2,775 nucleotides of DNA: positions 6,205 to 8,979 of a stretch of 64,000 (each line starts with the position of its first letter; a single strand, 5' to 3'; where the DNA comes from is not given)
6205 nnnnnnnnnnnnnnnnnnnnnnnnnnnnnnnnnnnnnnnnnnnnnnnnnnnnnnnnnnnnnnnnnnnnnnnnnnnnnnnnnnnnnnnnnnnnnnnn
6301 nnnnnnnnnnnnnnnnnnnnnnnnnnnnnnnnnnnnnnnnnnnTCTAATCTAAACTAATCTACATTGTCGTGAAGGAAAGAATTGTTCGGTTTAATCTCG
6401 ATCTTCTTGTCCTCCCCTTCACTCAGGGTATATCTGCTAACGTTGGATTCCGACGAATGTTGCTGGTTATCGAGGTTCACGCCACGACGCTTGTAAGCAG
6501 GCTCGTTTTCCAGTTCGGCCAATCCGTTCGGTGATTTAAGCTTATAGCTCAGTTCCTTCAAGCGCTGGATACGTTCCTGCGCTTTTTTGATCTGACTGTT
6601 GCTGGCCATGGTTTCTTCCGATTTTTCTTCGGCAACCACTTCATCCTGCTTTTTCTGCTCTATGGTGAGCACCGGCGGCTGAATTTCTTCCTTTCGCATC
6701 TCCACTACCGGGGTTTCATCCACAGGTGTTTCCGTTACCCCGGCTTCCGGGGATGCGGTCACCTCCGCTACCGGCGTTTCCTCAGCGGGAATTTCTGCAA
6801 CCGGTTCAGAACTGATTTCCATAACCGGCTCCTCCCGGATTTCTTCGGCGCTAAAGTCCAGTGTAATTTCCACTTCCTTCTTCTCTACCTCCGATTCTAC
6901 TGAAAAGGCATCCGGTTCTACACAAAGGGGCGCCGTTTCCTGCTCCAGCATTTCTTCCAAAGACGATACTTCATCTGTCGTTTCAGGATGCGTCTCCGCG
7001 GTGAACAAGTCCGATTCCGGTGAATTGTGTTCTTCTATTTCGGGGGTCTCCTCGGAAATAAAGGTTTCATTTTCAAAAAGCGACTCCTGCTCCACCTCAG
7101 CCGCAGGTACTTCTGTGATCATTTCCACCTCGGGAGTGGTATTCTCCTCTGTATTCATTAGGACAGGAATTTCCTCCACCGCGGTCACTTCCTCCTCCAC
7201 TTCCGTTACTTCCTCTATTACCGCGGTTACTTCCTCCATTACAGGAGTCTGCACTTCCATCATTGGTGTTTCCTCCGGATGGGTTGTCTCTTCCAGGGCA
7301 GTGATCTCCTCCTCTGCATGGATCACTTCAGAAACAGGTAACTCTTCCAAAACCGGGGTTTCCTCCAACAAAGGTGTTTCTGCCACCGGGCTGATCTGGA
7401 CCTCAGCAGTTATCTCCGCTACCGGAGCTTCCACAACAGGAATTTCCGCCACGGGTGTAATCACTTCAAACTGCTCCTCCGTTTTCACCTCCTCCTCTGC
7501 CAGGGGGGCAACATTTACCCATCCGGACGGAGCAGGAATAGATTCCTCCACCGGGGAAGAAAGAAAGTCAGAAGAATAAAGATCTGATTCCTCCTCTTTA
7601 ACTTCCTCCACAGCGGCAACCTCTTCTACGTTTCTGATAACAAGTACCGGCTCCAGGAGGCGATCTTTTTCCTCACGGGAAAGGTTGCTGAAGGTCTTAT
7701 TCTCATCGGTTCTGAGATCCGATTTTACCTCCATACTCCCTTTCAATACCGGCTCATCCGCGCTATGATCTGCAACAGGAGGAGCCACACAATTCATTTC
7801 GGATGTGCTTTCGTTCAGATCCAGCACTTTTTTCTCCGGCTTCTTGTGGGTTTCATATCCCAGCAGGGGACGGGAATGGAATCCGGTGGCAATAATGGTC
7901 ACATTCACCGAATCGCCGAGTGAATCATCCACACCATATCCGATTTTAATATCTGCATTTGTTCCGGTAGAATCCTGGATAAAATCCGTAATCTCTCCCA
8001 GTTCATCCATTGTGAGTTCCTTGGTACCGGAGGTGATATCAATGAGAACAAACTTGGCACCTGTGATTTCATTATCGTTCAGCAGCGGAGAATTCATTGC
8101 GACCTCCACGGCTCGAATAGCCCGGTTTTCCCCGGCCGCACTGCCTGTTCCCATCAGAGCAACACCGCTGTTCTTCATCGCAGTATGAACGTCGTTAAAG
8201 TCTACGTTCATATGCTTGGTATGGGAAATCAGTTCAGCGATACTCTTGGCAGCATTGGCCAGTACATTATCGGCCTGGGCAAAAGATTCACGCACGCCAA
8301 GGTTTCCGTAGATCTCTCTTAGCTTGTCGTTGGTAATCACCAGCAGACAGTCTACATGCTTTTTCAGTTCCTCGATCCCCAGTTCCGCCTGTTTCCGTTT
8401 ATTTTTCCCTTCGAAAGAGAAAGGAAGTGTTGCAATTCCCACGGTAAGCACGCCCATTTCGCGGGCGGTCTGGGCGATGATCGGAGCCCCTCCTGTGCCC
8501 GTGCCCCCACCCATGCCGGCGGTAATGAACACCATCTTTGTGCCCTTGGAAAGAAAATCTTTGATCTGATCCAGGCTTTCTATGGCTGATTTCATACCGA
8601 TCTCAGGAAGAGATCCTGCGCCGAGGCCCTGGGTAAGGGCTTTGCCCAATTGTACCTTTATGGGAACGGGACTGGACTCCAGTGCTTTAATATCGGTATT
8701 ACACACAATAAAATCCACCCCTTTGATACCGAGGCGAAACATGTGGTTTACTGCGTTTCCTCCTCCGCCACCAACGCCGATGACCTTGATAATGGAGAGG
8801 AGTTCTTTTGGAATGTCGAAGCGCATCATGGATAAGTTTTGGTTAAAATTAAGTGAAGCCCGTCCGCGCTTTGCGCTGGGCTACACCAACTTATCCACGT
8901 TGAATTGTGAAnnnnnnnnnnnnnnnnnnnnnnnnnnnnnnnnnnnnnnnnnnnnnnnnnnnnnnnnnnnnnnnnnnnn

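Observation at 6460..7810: FtsZ with a ~450-aa acidic, repeat-rich intrinsically disordered linker (824 aa total)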

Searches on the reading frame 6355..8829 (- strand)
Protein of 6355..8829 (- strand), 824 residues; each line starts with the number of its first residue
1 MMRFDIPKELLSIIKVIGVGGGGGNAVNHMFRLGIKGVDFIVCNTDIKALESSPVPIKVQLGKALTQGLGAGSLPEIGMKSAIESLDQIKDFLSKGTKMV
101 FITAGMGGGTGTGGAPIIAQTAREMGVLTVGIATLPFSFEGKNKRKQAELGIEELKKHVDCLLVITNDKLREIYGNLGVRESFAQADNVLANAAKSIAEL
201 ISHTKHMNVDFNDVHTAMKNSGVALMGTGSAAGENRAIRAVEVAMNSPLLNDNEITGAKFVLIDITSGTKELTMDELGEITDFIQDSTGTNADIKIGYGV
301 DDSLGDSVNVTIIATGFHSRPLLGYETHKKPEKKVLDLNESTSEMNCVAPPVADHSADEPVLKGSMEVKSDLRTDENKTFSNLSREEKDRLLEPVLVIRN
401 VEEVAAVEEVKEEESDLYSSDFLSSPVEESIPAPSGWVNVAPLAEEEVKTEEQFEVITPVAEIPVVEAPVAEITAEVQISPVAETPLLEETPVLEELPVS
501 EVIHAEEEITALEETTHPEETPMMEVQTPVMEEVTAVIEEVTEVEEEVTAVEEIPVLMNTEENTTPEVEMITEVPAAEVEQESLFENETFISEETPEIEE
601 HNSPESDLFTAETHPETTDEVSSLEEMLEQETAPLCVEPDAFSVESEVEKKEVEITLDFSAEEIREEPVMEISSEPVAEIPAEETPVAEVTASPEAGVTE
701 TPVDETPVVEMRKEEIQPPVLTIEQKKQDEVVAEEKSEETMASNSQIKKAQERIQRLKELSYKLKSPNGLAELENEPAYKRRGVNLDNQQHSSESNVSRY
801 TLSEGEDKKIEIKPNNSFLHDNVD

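Call 3: search_protein_families(library=pfam, proteins=[window:6355-8829:-], max_evalue=0.1)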
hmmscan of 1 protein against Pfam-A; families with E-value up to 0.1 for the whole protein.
window:6355-8829:- (824 aa): 2 families
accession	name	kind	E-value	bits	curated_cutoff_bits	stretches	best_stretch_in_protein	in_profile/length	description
PF00091.31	Tubulin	-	1.6e-44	152.9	33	1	14-174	2-189/190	Tubulin/FtsZ family, GTPase domain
PF12327.13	FtsZ_C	-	1.9e-23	83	27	1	222-317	1-94/95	FtsZ family, C-terminal domain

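Call 4: search_protein_families(library=ncbifam, proteins=[window:6355-8829:-], max_evalue=0.1)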
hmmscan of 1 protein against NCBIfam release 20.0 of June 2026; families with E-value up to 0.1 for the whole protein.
window:6355-8829:- (824 aa): 1 family
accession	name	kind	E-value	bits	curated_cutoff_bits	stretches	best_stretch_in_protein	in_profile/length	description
TIGR00065.1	ftsZ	equivalog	5.2e-106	354.9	295.2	1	12-330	18-337/353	cell division protein FtsZ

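Call 10: find_homologous_proteins(query=window:6355-8829:-, max_evalue=1e-10)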
Query window:6355-8829:- (824 aa): 8000 proteins with E <= 1e-10 among 8000 candidates; the best 120 are listed.
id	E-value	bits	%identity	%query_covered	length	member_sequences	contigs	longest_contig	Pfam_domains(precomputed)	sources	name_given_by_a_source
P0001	0.0e+0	1155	72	73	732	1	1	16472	PF00091.32,PF12327.14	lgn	-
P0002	1.0e-252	859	60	67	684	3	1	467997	PF00091.32,PF12327.14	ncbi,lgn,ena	-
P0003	1.8e-212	726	53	100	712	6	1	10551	PF00091.32,PF12327.14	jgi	jgi:cell division protein FtsZ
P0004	1.4e-196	674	55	67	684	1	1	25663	PF00091.32,PF12327.14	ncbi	ncbi:MAG: cell division protein FtsZ [Bacteroidota bacterium]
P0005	8.9e-190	651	50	100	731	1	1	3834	PF00091.32,PF12327.14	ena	-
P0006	1.5e-187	644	50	100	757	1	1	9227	PF00091.32,PF12327.14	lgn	-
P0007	8.2e-186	638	49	100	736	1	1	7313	PF00091.32,PF12327.14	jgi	jgi:cell division protein FtsZ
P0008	3.4e-185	636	59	59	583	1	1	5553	PF00091.32,PF12327.14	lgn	-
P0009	1.1e-184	634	55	62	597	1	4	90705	PF00091.32,PF12327.14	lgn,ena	-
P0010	2.2e-184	633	56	60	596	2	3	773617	PF00091.32,PF12327.14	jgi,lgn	jgi:cell division protein FtsZ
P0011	1.3e-183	631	48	100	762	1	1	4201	PF00091.32,PF12327.14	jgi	jgi:cell division protein FtsZ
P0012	3.9e-183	629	49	100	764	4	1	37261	PF00091.32,PF12327.14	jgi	jgi:cell division protein FtsZ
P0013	4.9e-182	625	67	45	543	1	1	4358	PF00091.32,PF12327.14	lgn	-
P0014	9.1e-182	625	49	100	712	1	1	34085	PF00091.32,PF12327.14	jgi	jgi:cell division protein FtsZ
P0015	9.4e-182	624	64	44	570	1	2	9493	PF00091.32,PF12327.14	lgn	-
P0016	1.0e-181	624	60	57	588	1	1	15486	PF00091.32,PF12327.14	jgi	-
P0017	1.1e-181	624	68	43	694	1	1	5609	PF00091.32,PF12327.14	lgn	-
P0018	1.1e-181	624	64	48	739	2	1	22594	PF00091.32,PF12327.14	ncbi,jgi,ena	ncbi:MAG TPA: cell division protein FtsZ [Bacteroidia bacterium]|jgi:cell division protein FtsZ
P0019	1.4e-181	624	58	59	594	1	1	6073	PF00091.32,PF12327.14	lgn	-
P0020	3.3e-181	623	78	39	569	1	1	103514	PF00091.32,PF12327.14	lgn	-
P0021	5.7e-181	622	65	44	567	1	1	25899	PF00091.32,PF12327.14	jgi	jgi:cell division protein FtsZ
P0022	1.4e-180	621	74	39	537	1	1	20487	PF00091.32,PF12327.14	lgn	-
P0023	2.1e-180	620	70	41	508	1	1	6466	PF00091.32,PF12327.14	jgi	jgi:cell division protein FtsZ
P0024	4.1e-180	619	67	44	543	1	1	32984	PF00091.32,PF12327.14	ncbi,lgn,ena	-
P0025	5.8e-180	619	67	44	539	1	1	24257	PF00091.32,PF12327.14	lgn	-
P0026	6.4e-180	618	69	41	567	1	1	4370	PF00091.32,PF12327.14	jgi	jgi:cell division protein FtsZ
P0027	7.4e-180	618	54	63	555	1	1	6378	PF00091.32,PF12327.14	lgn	-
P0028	8.8e-180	618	58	57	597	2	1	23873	PF00091.32,PF12327.14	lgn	-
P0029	1.4e-179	617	63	50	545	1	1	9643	PF00091.32,PF12327.14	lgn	-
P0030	1.5e-179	617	74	42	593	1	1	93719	PF00091.32,PF12327.14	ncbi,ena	-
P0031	1.6e-179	617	63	50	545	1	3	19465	PF00091.32,PF12327.14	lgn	-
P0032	1.7e-179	617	74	42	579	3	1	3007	PF00091.32,PF12327.14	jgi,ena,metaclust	metaclust:\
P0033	2.2e-179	617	69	41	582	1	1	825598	PF00091.32,PF12327.14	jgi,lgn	jgi:cell division protein FtsZ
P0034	2.9e-179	616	67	45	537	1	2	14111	PF00091.32,PF12327.14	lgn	-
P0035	3.5e-179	616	76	39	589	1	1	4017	PF00091.32,PF12327.14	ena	-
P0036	3.9e-179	616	65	44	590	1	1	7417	PF00091.32,PF12327.14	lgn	-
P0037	4.0e-179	616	67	44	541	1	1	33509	PF00091.32,PF12327.14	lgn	-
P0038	4.0e-179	616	65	48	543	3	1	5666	PF00091.32,PF12327.14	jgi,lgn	jgi:cell division protein FtsZ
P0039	5.2e-179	615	74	39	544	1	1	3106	PF00091.32,PF12327.14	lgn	-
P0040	5.2e-179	615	74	42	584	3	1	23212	PF00091.32,PF12327.14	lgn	-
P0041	5.6e-179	615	59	57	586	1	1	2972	PF00091.32,PF12327.14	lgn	-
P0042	6.3e-179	615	67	44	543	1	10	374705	PF00091.32,PF12327.14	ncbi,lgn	ncbi:MAG: cell division protein FtsZ [Bacteroidia bacterium]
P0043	7.6e-179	615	74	42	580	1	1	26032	PF00091.32,PF12327.14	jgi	jgi:cell division protein FtsZ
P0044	8.5e-179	615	59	57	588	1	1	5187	PF00091.32,PF12327.14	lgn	-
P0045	1.3e-178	614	59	57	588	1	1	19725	PF00091.32,PF12327.14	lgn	-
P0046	1.3e-178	614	58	57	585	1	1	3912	PF00091.32,PF12327.14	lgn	-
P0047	1.6e-178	614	70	41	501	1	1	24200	PF00091.32,PF12327.14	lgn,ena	-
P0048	2.8e-178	613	67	45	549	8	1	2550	PF00091.32,PF12327.14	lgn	-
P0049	3.5e-178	613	73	42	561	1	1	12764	PF00091.32,PF12327.14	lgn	-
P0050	3.6e-178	613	74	41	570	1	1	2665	PF00091.32,PF12327.14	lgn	-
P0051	8.2e-178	611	71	44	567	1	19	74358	PF00091.32,PF12327.14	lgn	-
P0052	1.0e-177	611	69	44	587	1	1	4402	PF00091.32,PF12327.14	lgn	-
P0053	1.6e-177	610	75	42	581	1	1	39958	PF00091.32,PF12327.14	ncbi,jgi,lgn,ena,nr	ncbi:MAG TPA: cell division protein FtsZ [Flavobacteriales bacterium]|nr:cell division protein FtsZ 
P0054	1.6e-177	610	65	45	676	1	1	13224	PF00091.32,PF12327.14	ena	-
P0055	2.6e-177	610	59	57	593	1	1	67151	PF00091.32,PF12327.14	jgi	-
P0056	2.9e-177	610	58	55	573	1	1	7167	PF00091.32,PF12327.14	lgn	-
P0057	4.1e-177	609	74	41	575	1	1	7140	PF00091.32,PF12327.14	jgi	jgi:cell division protein FtsZ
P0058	4.8e-177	609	74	41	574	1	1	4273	PF00091.32,PF12327.14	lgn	-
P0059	6.0e-177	609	69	41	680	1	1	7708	PF00091.32,PF12327.14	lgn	-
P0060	6.5e-177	608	58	57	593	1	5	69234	PF00091.32,PF12327.14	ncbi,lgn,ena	-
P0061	7.6e-177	608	59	57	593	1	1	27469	PF00091.32,PF12327.14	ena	-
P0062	1.3e-176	608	51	58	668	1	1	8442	PF00091.32,PF12327.14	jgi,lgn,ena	-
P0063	1.8e-176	607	58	57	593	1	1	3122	PF00091.32,PF12327.14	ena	-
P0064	2.2e-176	607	67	45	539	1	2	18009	PF00091.32,PF12327.14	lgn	-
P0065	3.4e-176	606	68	41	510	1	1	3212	PF00091.32,PF12327.14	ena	-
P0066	6.6e-176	605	73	42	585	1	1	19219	PF00091.32,PF12327.14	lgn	-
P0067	8.0e-176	605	68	41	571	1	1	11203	PF00091.32,PF12327.14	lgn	-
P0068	2.8e-175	603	60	50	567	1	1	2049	PF00091.32,PF12327.14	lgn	-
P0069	3.2e-175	603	67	44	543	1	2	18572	PF00091.32,PF12327.14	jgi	jgi:cell division protein FtsZ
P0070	3.8e-175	603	53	58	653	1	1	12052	PF00091.32,PF12327.14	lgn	-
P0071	1.1e-174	601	67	44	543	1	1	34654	PF00091.32,PF12327.14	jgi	jgi:cell division protein FtsZ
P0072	1.3e-174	601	73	42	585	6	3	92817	PF00091.32,PF12327.14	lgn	-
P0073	1.6e-174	601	64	41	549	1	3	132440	PF00091.32,PF12327.14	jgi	-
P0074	4.1e-174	599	46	100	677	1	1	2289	PF00091.32,PF12327.14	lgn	-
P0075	6.7e-174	599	49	100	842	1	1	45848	PF00091.32,PF12327.14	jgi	jgi:cell division protein FtsZ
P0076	7.8e-174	598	59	55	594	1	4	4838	PF00091.32,PF12327.14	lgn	-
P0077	1.6e-173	597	72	42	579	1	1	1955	PF00091.32,PF12327.14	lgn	-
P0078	1.6e-173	597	64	41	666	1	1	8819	PF00091.32,PF12327.14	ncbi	-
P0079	1.9e-173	597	57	57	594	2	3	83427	PF00091.32,PF12327.14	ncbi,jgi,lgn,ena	jgi:cell division protein FtsZ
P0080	2.8e-173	596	63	43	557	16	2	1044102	PF00091.32,PF12327.14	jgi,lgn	-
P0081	3.7e-173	596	52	62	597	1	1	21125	PF00091.32,PF12327.14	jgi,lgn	-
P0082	3.8e-173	596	66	41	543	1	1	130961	PF00091.32,PF12327.14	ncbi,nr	ncbi:MAG: cell division protein FtsZ [Bacteroidetes bacterium]|nr:cell division protein FtsZ [Bacter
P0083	4.6e-173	596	64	41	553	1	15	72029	PF00091.32,PF12327.14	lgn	-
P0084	8.9e-173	595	66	41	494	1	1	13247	PF00091.32,PF12327.14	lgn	-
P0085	1.1e-172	595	65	42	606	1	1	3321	PF00091.32,PF12327.14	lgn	-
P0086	1.3e-172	594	61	45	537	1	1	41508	PF00091.32,PF12327.14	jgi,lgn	-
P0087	1.9e-172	594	64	41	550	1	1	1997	PF00091.32,PF12327.14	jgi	jgi:cell division protein FtsZ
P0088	2.8e-172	593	67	41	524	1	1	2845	PF00091.32,PF12327.14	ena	-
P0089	3.6e-172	593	61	43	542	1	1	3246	PF00091.32,PF12327.14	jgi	jgi:cell division protein FtsZ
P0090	4.0e-172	593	61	43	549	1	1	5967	PF00091.32,PF12327.14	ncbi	ncbi:MAG: cell division protein FtsZ [Bacteroidia bacterium]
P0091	4.1e-172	593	67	41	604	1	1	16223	PF00091.32,PF12327.14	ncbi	-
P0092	6.1e-172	592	63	41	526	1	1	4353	PF00091.32,PF12327.14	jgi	jgi:cell division protein FtsZ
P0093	7.8e-172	592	58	47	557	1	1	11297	PF00091.32,PF12327.14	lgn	-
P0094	1.6e-171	591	61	43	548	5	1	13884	PF00091.32,PF12327.14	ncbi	ncbi:MAG: cell division protein FtsZ [Bacteroidia bacterium]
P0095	1.7e-171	591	61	43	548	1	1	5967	PF00091.32,PF12327.14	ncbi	ncbi:MAG: cell division protein FtsZ [Bacteroidia bacterium]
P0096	2.7e-171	590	62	43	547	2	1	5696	PF00091.32,PF12327.14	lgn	-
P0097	3.0e-171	590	61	43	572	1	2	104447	PF00091.32,PF12327.14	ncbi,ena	-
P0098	3.3e-171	590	49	71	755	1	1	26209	PF00091.32,PF12327.14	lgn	-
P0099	3.5e-171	590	61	44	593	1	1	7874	PF00091.32,PF12327.14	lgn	-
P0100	4.6e-171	589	62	44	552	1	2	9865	PF00091.32,PF12327.14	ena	-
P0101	4.6e-171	589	63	41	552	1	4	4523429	PF00091.32,PF12327.14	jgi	jgi:cell division protein FtsZ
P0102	4.8e-171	589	48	81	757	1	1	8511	PF00091.32,PF12327.14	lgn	-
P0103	5.5e-171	589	56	50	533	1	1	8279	PF00091.32,PF12327.14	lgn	-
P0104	1.2e-170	588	63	43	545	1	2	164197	PF00091.32,PF12327.14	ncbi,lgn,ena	-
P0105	1.3e-170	588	48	63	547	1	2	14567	PF00091.32,PF12327.14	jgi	jgi:cell division protein FtsZ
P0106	1.5e-170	587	64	41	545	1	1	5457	PF00091.32,PF12327.14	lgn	-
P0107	1.6e-170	587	51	66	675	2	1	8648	PF00091.32,PF12327.14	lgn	-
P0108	2.1e-170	587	52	61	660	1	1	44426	PF00091.32,PF12327.14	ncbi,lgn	-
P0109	2.5e-170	587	58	48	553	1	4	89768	PF00091.32,PF12327.14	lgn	-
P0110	2.5e-170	587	64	41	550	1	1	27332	PF00091.32,PF12327.14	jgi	jgi:cell division protein FtsZ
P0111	3.0e-170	586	60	45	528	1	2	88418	PF00091.32,PF12327.14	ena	-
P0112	3.3e-170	586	65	42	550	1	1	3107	PF00091.32,PF12327.14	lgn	-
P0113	3.6e-170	586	64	41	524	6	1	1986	PF00091.32,PF12327.14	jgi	jgi:cell division protein FtsZ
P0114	3.7e-170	586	64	43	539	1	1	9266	PF00091.32,PF12327.14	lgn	-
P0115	3.9e-170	586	63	41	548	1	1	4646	PF00091.32,PF12327.14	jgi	jgi:cell division protein FtsZ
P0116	4.2e-170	586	62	43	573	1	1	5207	PF00091.32,PF12327.14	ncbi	-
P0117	4.5e-170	586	52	56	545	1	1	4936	PF00091.32,PF12327.14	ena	-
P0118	6.7e-170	585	64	41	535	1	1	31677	PF00091.32,PF12327.14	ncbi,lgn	ncbi:MAG: cell division protein FtsZ [Bacteroidia bacterium]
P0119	7.0e-170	585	48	100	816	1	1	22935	PF00091.32,PF12327.14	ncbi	ncbi:cell division protein FtsZ [soil metagenome]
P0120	7.1e-170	585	61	46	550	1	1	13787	PF00091.32,PF12327.14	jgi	jgi:cell division protein FtsZ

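Call 12: find_related_loci(query=window:6355-8829:-, collection=genome_contigs, flank=6000)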
Query window:6355-8829:- (824 aa) in genome_contigs; peptide patterns used: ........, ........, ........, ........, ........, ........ (x = any residue, [..] = any of these).
42 stretches matched a pattern; 5 encode a relative of the query (tblastn E <= 1e-3); 5 distinct loci.
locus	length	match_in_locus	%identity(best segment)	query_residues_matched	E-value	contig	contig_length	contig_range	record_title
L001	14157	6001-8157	53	2-824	0e+0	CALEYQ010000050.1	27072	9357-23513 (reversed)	MAG TPA_asm: uncultured Bacteroidetes bacterium isolate SRR7515930_bin.19_CONCOCT_v1.1_MAG genome assembly, contig: ERZ8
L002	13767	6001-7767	58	1-824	1e-147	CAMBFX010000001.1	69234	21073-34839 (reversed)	MAG: Chryseobacterium gleum isolate TH-08apr19-135 genome assembly, contig: TH-08apr19-C769, whole genome shotgun sequen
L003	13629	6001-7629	67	1-824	2e-142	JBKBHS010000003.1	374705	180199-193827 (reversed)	MAG: Bacteroidia bacterium isolate 21I_069.bin.58 NODE_21_length_374705_cov_67.528092, whole genome shotgun sequence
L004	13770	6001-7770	56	1-824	5e-142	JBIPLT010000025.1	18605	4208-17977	MAG: Flavobacteriales bacterium isolate ME2013-11-14_3300034064_group4_bin53 Rohwer_bin1009_scaffold_841_c1, whole genom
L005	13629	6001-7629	67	1-824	5e-141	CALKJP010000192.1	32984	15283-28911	MAG: uncultured Bacteroidia bacterium isolate N1_Bin_MAXBIN__135_sub_1 genome assembly, contig: c_000000051427, whole ge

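Call 22: find_encoding_contigs(protein=P0001, flank=8000, max_places=3)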
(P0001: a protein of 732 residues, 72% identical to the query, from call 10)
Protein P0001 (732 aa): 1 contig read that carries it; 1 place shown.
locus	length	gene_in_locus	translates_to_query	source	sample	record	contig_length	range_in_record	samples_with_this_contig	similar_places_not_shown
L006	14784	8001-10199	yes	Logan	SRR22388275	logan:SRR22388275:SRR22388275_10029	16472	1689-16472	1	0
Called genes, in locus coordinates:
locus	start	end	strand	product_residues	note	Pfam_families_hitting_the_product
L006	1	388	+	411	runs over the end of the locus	PF10555:MraY_sig1 (weak), PF00953:Glycos_transf_4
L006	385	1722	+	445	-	PF21377:MurD_N (weak), PF21799:MurD-like_N (weak), PF08245:Mur_ligase_M, PF02875:Mur_ligase_C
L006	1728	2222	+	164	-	-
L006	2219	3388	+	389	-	PF01098:FTSW_RODA_SPOVE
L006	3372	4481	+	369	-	PF03033:Glyco_transf_28, PF04101:Glyco_tran_28_C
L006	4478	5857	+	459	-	PF01225:Mur_ligase, PF08245:Mur_ligase_M, PF02875:Mur_ligase_C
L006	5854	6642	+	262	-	-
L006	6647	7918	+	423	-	PF11104:PilM_2 (faint), PF14450:FtsA (weak), PF02491:SHS2_FTSA, PF06277:EutA, PF06723:MreB_Mbl, PF14450:FtsA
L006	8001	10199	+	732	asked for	PF00091:Tubulin, PF12327:FtsZ_C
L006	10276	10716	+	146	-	PF09424:YqeY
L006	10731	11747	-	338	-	PF01551:Peptidase_M23, PF01476:LysM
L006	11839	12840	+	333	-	PF10604:Polyketide_cyc2, PF06445:GyrI-like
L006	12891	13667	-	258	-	PF02698:DUF218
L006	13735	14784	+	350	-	?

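Call 26: search_solved_structures(query=window:6355-8829:-, max_evalue=0.001)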
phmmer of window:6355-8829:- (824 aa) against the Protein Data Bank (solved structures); distinct sequences matched with E-value up to 0.001: 52.
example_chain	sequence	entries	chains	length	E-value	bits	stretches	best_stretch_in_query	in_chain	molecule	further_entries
8h1o_A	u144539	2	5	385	2e-86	294.3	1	12-340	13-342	Cell division protein FtsZ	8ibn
9isk_A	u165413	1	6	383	2.2e-86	294.2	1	12-340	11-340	Cell division protein FtsZ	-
22hr_A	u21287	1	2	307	1.4e-85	291.5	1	16-317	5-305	Cell division protein FtsZ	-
22hq_A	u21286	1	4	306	1.6e-85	291.3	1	16-317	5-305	Cell division protein FtsZ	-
4m8i_A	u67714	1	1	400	1.1e-84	288.6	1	10-322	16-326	Cell division protein FtsZ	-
1rlu_A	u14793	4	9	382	2.3e-84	287.5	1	7-318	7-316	Cell division protein ftsZ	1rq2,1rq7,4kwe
8grw_A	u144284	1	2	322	2.7e-84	287.3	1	4-318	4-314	Cell division protein FtsZ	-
14uh_A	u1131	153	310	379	3.2e-84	287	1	7-318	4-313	Cell division protein FtsZ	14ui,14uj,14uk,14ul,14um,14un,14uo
6ym9_A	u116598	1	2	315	4.2e-84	286.7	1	7-318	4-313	Cell division protein FtsZ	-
3vo8_A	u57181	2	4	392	4.2e-84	286.6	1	3-322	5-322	Cell division protein FtsZ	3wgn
6y1u_A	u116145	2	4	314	4.8e-84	286.5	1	7-317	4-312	Cell division protein FtsZ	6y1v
2vam_A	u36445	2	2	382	5.3e-84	286.3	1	1-364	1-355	CELL DIVISION PROTEIN FTSZ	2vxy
6ym1_A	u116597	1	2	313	5.4e-84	286.3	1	7-317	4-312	Cell division protein FtsZ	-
4dxd_A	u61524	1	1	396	7.4e-84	285.8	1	10-322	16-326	Cell division protein FtsZ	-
7yop_A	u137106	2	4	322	1.1e-83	285.2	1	4-318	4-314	Cell division protein FtsZ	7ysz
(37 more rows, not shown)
